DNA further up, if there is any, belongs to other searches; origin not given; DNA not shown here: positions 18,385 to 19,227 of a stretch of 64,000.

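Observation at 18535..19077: The murD slot holds only a 180-aa C-terminal-domain remnant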

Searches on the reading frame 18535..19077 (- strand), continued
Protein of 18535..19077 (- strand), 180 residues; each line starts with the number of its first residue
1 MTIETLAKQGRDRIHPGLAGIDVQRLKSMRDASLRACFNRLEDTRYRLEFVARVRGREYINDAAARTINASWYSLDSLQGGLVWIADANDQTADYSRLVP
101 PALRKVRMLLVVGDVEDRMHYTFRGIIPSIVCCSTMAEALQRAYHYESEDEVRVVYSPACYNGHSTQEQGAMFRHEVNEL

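Call 41: find_homologous_proteins(query=P0287, max_evalue=1e-10)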
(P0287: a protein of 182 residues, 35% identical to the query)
Query P0287 (182 aa): 4693 proteins with E <= 1e-10 among 4782 candidates; the best 120 are listed.
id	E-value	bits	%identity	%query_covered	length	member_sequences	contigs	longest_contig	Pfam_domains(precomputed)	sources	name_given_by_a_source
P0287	2.5e-113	394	100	100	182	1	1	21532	PF02875.27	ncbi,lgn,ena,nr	ncbi:MAG: hypothetical protein HXX09_08885 [Bacteroidetes bacterium]|nr:hypothetical protein [Bacter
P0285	5.9e-103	360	90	100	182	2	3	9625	PF02875.27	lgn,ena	-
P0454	3.2e-79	283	71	100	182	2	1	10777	PF02875.27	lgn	-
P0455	3.1e-78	280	69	100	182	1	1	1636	PF02875.27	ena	-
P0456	1.6e-77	278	69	100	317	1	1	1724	PF02875.27,PF08245.19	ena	-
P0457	1.1e-76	275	69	100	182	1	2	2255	PF02875.27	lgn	-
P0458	2.1e-76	274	68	100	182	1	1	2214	PF02875.27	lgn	-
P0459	4.0e-76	273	69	100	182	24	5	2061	PF02875.27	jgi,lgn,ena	jgi:UDP-N-acetylmuramoylalanine--D-glutamate ligase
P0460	5.3e-76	273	66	100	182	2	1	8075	PF02875.27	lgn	-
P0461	1.2e-75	271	67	100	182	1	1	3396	PF02875.27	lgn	-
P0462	2.1e-75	271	67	100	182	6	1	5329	PF02875.27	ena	-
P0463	2.1e-75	271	65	100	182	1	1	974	PF02875.27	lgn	-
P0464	3.1e-75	270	57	100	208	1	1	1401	PF02875.27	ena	-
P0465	5.4e-75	269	68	100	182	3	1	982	PF02875.27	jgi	jgi:UDP-N-acetylmuramoylalanine--D-glutamate ligase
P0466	6.6e-75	269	66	100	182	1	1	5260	PF02875.27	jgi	jgi:UDP-N-acetylmuramoylalanine--D-glutamate ligase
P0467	6.8e-75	269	67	99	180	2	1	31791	PF02875.27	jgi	jgi:UDP-N-acetylmuramoylalanine--D-glutamate ligase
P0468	7.6e-75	269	66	100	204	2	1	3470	PF02875.27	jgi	jgi:UDP-N-acetylmuramoylalanine--D-glutamate ligase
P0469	9.0e-75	269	68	100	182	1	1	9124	PF02875.27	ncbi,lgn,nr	ncbi:MAG: hypothetical protein HGB12_03875 [Bacteroidetes bacterium]|nr:hypothetical protein [Bacter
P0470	1.4e-74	268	66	100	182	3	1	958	PF02875.27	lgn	-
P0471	1.6e-74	268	68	100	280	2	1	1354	PF02875.27,PF08245.19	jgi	jgi:UDP-N-acetylmuramoylalanine--D-glutamate ligase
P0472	1.9e-74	267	68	100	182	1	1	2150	PF02875.27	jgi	-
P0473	5.3e-74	266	66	100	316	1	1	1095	PF02875.27,PF08245.19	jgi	jgi:UDP-N-acetylmuramoylalanine--D-glutamate ligase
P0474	6.5e-74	266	67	100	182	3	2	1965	PF02875.27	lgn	-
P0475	8.8e-74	265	65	100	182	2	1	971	PF02875.27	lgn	-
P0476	1.3e-73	265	65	100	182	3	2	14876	PF02875.27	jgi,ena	-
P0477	1.3e-73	265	69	100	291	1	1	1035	PF02875.27,PF08245.19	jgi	jgi:UDP-N-acetylmuramoylalanine--D-glutamate ligase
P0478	1.4e-73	265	66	100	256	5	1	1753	PF02875.27,PF08245.19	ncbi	ncbi:MAG: UDP-N-acetylmuramoyl-L-alanine--D-glutamate ligase, partial [Bacteroidia bacterium]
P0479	1.6e-73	264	67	100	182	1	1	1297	PF02875.27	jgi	-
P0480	1.7e-73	264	66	100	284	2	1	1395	PF02875.27,PF08245.19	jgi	jgi:UDP-N-acetylmuramoylalanine--D-glutamate ligase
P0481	1.8e-73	264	67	100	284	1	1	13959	PF02875.27,PF08245.19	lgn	-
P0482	2.0e-73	264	69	100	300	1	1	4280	PF02875.27,PF08245.19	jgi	jgi:UDP-N-acetylmuramoylalanine--D-glutamate ligase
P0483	2.1e-73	264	67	100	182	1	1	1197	PF02875.27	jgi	-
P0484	2.2e-73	264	65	100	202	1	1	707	PF02875.27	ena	-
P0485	2.3e-73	264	66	100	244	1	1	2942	PF02875.27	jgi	jgi:UDP-N-acetylmuramoylalanine--D-glutamate ligase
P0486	2.7e-73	264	67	100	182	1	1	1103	PF02875.27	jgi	jgi:UDP-N-acetylmuramoylalanine--D-glutamate ligase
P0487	4.4e-73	263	64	100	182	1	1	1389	PF02875.27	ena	-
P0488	4.8e-73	263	65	99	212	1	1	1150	PF02875.27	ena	-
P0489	4.9e-73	263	65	100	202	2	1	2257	PF02875.27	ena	-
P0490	6.1e-73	263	66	100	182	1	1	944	PF02875.27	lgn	-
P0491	6.3e-73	263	66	100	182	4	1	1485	PF02875.27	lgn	-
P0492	7.8e-73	262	67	100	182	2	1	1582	PF02875.27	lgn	-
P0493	8.2e-73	262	64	100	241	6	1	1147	PF02875.27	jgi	jgi:UDP-N-acetylmuramoylalanine--D-glutamate ligase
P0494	8.4e-73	262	65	100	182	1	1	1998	PF02875.27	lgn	-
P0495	1.0e-72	262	67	100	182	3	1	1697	PF02875.27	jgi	jgi:UDP-N-acetylmuramoylalanine--D-glutamate ligase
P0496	1.2e-72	262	65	100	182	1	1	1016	PF02875.27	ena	-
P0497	1.4e-72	261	66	100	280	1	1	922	PF02875.27,PF08245.19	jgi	jgi:UDP-N-acetylmuramoylalanine--D-glutamate ligase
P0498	1.4e-72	261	67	100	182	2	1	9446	PF02875.27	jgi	jgi:UDP-N-acetylmuramoylalanine--D-glutamate ligase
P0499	1.6e-72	261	65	100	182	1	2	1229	PF02875.27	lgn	-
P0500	1.6e-72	261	63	100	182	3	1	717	PF02875.27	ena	-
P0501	1.8e-72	261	69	98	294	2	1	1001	PF02875.27,PF08245.19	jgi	jgi:UDP-N-acetylmuramoylalanine--D-glutamate ligase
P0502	3.2e-72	260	66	100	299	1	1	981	PF02875.27,PF08245.19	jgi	jgi:UDP-N-acetylmuramoylalanine--D-glutamate ligase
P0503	3.3e-72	260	64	100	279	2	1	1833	PF02875.27,PF08245.19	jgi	jgi:UDP-N-acetylmuramoylalanine--D-glutamate ligase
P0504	3.4e-72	260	63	100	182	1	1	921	PF02875.27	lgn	-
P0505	4.3e-72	260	65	100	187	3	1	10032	PF02875.27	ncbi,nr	ncbi:UDP-N-acetylmuramoyl-L-alanine--D-glutamate ligase, partial [Flavobacteriales bacterium]|nr:UDP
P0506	5.7e-72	259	63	100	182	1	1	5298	PF02875.27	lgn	-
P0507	5.8e-72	259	64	100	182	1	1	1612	PF02875.27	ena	-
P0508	5.9e-72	259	65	100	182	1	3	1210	PF02875.27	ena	-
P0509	6.9e-72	259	64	100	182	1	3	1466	PF02875.27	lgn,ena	-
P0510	1.0e-71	259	66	100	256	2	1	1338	PF02875.27,PF08245.19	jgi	jgi:UDP-N-acetylmuramoylalanine--D-glutamate ligase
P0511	1.0e-71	259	66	100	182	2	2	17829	PF02875.27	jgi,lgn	jgi:UDP-N-acetylmuramoylalanine--D-glutamate ligase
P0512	1.1e-71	258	64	100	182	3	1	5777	PF02875.27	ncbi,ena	-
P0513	1.2e-71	258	66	100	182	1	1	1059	PF02875.27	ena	-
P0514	1.2e-71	258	64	100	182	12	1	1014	PF02875.27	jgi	jgi:UDP-N-acetylmuramoylalanine--D-glutamate ligase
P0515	1.3e-71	258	63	100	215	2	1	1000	PF02875.27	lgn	-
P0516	1.8e-71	258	62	100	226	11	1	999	PF02875.27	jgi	jgi:UDP-N-acetylmuramoylalanine--D-glutamate ligase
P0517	1.8e-71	258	65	100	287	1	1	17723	PF02875.27,PF08245.19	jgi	jgi:UDP-N-acetylmuramoylalanine--D-glutamate ligase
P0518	2.2e-71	258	64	100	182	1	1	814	PF02875.27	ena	-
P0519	2.3e-71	257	62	100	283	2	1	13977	PF02875.27,PF08245.19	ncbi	ncbi:MAG: UDP-N-acetylmuramoyl-L-alanine--D-glutamate ligase, partial [Flavobacteriales bacterium]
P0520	2.4e-71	257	63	100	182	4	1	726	PF02875.27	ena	-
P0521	2.4e-71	257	66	100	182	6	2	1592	PF02875.27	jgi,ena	-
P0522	2.5e-71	257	63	100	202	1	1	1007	PF02875.27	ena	-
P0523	2.6e-71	257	64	100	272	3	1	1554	PF02875.27,PF08245.19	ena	-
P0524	2.7e-71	257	65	100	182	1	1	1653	PF02875.27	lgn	-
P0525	3.9e-71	257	65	100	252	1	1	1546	PF02875.27,PF08245.19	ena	-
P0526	4.5e-71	256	64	100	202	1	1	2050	PF02875.27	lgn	-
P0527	4.6e-71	256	65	100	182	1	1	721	PF02875.27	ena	-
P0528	5.4e-71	256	66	100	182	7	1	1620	PF02875.27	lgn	-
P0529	5.9e-71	256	65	100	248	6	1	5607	PF02875.27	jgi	-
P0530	7.5e-71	256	65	100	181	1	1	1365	PF02875.27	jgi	jgi:UDP-N-acetylmuramoylalanine--D-glutamate ligase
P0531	7.6e-71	256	64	100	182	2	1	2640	PF02875.27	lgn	-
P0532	7.8e-71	256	65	100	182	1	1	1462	PF02875.27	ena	-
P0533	7.9e-71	256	63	100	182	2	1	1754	PF02875.27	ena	-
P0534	8.2e-71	256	63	100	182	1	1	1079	PF02875.27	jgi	jgi:UDP-N-acetylmuramoylalanine--D-glutamate ligase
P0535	9.0e-71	256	64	100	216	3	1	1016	PF02875.27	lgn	-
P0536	9.2e-71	255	65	100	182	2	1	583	PF02875.27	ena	-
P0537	9.7e-71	255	64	100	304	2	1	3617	PF02875.27,PF08245.19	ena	-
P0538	1.0e-70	255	65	100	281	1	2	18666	PF02875.27,PF08245.19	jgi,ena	jgi:UDP-N-acetylmuramoylalanine--D-glutamate ligase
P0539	1.2e-70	255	63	100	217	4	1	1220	PF02875.27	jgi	jgi:UDP-N-acetylmuramoylalanine--D-glutamate ligase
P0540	1.3e-70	255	64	100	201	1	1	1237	PF02875.27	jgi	jgi:UDP-N-acetylmuramoylalanine--D-glutamate ligase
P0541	1.3e-70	255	65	100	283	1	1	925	PF02875.27,PF08245.19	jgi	jgi:UDP-N-acetylmuramoylalanine--D-glutamate ligase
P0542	1.3e-70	255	63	100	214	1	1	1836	PF02875.27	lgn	-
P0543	1.4e-70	255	65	100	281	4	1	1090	PF02875.27,PF08245.19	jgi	jgi:UDP-N-acetylmuramoylalanine--D-glutamate ligase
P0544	1.5e-70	255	63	100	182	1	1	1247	PF02875.27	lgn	-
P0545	1.5e-70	255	63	100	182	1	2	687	PF02875.27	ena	-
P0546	1.5e-70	255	63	100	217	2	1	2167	PF02875.27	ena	-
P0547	1.5e-70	255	64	100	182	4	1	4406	PF02875.27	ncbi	-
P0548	1.7e-70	255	64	100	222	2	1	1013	PF02875.27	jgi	jgi:UDP-N-acetylmuramoylalanine--D-glutamate ligase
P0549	1.8e-70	255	62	100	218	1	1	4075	PF02875.27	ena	-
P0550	1.8e-70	255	62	100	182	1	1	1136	PF02875.27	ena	-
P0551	2.0e-70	254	64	100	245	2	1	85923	PF02875.27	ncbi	ncbi:MAG: UDP-N-acetylmuramoyl-L-alanine--D-glutamate ligase, partial [Bacteroidota bacterium]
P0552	2.3e-70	254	64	100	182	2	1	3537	PF02875.27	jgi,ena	-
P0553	2.4e-70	254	64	100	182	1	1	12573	PF02875.27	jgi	jgi:UDP-N-acetylmuramoylalanine--D-glutamate ligase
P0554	2.6e-70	254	64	100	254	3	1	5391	PF02875.27,PF08245.19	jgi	jgi:UDP-N-acetylmuramoylalanine--D-glutamate ligase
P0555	2.7e-70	254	62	100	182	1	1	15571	PF02875.27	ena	-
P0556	2.8e-70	254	63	100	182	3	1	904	PF02875.27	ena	-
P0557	2.9e-70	254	65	100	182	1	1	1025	PF02875.27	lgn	-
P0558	3.1e-70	254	62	100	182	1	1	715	PF02875.27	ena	-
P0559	3.1e-70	254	64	100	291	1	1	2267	PF02875.27,PF08245.19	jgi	jgi:UDP-N-acetylmuramoylalanine--D-glutamate ligase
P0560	3.2e-70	254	65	100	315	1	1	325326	PF02875.27,PF08245.19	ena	-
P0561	3.4e-70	254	63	100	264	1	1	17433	PF02875.27,PF08245.19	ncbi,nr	ncbi:MAG: UDP-N-acetylmuramoyl-L-alanine--D-glutamate ligase, partial [Flavobacteriales bacterium]|n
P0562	3.5e-70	254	64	100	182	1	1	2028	PF02875.27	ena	-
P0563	3.8e-70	253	64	100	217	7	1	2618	PF02875.27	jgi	jgi:UDP-N-acetylmuramoylalanine--D-glutamate ligase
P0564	3.8e-70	253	64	100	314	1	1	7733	PF02875.27,PF08245.19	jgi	jgi:UDP-N-acetylmuramoylalanine--D-glutamate ligase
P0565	4.2e-70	253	60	100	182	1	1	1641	PF02875.27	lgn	-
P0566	4.4e-70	253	64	100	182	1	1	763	PF02875.27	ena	-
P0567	4.6e-70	253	63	100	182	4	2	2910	PF02875.27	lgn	-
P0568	4.8e-70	253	65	100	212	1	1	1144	PF02875.27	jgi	jgi:UDP-N-acetylmuramoylalanine--D-glutamate ligase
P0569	5.2e-70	253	63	100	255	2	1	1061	PF02875.27,PF08245.19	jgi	jgi:UDP-N-acetylmuramoylalanine--D-glutamate ligase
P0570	5.4e-70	253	63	100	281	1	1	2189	PF02875.27,PF08245.19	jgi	jgi:UDP-N-acetylmuramoylalanine--D-glutamate ligase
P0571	6.0e-70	253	63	100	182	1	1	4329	PF02875.27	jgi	jgi:UDP-N-acetylmuramoylalanine--D-glutamate ligase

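Call 42: find_encoding_contigs(protein=P0560, flank=10000, max_places=1)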
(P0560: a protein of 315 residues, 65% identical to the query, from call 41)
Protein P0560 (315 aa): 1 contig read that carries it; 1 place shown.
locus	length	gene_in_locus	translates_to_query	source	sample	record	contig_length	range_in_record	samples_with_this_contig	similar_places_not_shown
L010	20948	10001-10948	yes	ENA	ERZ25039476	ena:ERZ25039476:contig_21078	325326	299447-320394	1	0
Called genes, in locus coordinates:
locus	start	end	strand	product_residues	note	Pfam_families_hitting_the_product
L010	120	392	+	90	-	PF25594:GldB_lipo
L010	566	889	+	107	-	PF25594:GldB_lipo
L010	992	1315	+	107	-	PF19937:GldC-like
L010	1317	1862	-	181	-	PF00350:Dynamin_N (faint), PF01926:MMR_HSR1, PF02421:FeoB_N, PF03193:RsgA_GTPase (faint)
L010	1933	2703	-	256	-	PF00561:Abhydrolase_1, PF12697:Abhydrolase_6, PF12146:Hydrolase_4 (weak), PF00561:Abhydrolase_1 (weak)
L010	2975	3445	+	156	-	PF02381:MraZ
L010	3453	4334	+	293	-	PF01728:FtsJ (weak), PF01795:Methyltransf_5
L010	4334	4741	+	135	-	PF19579:FtsL_2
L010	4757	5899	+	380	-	PF03717:PBP_dimer, PF00905:Transpeptidase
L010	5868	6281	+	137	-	PF00905:Transpeptidase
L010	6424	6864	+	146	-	PF03793:PASTA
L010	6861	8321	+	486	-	PF01225:Mur_ligase, PF08245:Mur_ligase_M, PF02875:Mur_ligase_C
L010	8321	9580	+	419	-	PF10555:MraY_sig1 (weak), PF00953:Glycos_transf_4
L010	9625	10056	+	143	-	PF21799:MurD-like_N, PF21377:MurD_N, PF08245:Mur_ligase_M (weak)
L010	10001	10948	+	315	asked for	PF08245:Mur_ligase_M, PF02875:Mur_ligase_C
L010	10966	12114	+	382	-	PF01098:FTSW_RODA_SPOVE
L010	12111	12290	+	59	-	PF03033:Glyco_transf_28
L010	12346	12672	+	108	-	PF03033:Glyco_transf_28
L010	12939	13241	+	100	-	PF04101:Glyco_tran_28_C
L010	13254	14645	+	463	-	PF01225:Mur_ligase, PF08245:Mur_ligase_M, PF02875:Mur_ligase_C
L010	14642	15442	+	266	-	-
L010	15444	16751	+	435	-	PF00012:HSP70 (faint), PF11104:PilM_2 (faint), PF14450:FtsA, PF02491:SHS2_FTSA, PF06723:MreB_Mbl, PF06277:EutA, PF14450:FtsA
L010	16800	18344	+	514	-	PF00091:Tubulin, PF12327:FtsZ_C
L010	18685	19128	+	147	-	PF09424:YqeY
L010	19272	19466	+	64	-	PF00313:CSD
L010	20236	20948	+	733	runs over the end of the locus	PF02838:Glyco_hydro_20b, PF00728:Glyco_hydro_20, PF13290:CHB_HEX_C_1, PF13287:Fn3_assoc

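Call 43: find_encoding_contigs(protein=P0467, flank=10000, max_places=1)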
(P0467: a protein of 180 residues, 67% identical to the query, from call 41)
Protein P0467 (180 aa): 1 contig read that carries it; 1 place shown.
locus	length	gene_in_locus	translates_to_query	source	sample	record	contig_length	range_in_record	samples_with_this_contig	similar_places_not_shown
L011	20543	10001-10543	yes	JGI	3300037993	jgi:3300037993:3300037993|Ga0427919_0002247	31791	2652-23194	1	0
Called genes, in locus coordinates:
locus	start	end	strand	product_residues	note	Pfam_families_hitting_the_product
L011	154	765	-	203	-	PF03193:RsgA_GTPase (faint), PF01926:MMR_HSR1, PF02421:FeoB_N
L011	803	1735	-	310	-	PF13444:Acetyltransf_5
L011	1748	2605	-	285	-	PF19576:Acyltransf_2, PF01553:Acyltransferase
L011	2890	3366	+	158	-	PF02381:MraZ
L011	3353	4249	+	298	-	PF01728:FtsJ (weak), PF01795:Methyltransf_5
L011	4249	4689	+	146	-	PF19579:FtsL_2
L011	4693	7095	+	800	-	PF03717:PBP_dimer, PF00905:Transpeptidase, PF03793:PASTA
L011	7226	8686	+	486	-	PF01225:Mur_ligase, PF08245:Mur_ligase_M, PF02875:Mur_ligase_C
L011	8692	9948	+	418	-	PF10555:MraY_sig1 (faint), PF00953:Glycos_transf_4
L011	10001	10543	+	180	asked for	PF02875:Mur_ligase_C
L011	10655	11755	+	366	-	PF01098:FTSW_RODA_SPOVE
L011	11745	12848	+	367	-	PF03033:Glyco_transf_28, PF04101:Glyco_tran_28_C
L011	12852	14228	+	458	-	PF01225:Mur_ligase, PF08245:Mur_ligase_M, PF02875:Mur_ligase_C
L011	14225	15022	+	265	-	-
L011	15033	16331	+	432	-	PF11104:PilM_2 (faint), PF14450:FtsA, PF02491:SHS2_FTSA, PF06277:EutA, PF06723:MreB_Mbl, PF14450:FtsA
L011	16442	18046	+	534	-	PF00091:Tubulin, PF12327:FtsZ_C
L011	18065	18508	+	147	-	PF09424:YqeY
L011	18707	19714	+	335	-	PF01008:IF-2B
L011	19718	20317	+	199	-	PF00596:Aldolase_II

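Call 52: find_encoding_contigs(protein=P0481, flank=6000, max_places=1)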
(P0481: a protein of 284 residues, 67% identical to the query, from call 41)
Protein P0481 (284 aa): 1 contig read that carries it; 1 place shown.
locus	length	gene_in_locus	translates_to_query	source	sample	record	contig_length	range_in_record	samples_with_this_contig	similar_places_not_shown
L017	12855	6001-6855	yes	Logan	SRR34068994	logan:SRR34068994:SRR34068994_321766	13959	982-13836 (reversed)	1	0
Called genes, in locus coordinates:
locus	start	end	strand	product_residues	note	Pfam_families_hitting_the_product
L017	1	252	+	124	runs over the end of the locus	?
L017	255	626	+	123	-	PF19579:FtsL_2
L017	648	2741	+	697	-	PF03717:PBP_dimer, PF00905:Transpeptidase, PF03793:PASTA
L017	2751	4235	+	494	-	PF01225:Mur_ligase, PF08245:Mur_ligase_M, PF02875:Mur_ligase_C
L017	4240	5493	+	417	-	PF10555:MraY_sig1 (weak), PF00953:Glycos_transf_4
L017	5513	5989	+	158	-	PF21377:MurD_N, PF21799:MurD-like_N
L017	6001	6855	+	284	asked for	PF08245:Mur_ligase_M, PF02875:Mur_ligase_C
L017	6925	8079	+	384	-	PF01098:FTSW_RODA_SPOVE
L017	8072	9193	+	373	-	PF03033:Glyco_transf_28, PF04101:Glyco_tran_28_C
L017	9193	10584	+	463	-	PF01225:Mur_ligase, PF08245:Mur_ligase_M, PF02875:Mur_ligase_C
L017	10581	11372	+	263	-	-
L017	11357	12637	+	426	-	PF11104:PilM_2 (faint), PF14450:FtsA (weak), PF02491:SHS2_FTSA, PF06277:EutA (weak), PF06723:MreB_Mbl, PF14450:FtsA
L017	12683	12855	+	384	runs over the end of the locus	?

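Call 53: find_encoding_contigs(protein=P0551, flank=6000, max_places=1)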
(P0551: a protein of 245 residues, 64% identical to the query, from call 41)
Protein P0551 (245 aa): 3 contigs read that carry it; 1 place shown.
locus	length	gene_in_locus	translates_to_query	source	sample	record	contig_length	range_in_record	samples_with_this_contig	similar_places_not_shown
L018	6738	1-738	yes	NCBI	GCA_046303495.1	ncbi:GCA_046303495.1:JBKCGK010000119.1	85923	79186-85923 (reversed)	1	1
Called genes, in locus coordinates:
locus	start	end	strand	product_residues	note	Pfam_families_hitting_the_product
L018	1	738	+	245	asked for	PF02875:Mur_ligase_C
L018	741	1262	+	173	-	PF02875:Mur_ligase_C (weak)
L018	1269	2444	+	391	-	PF01098:FTSW_RODA_SPOVE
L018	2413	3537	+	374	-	PF03033:Glyco_transf_28, PF04101:Glyco_tran_28_C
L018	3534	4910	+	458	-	PF01225:Mur_ligase, PF08245:Mur_ligase_M, PF02875:Mur_ligase_C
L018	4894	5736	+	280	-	-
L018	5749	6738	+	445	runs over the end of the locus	PF14450:FtsA (weak), PF02491:SHS2_FTSA, PF11104:PilM_2 (weak), PF06723:MreB_Mbl, PF06277:EutA (weak), PF14450:FtsA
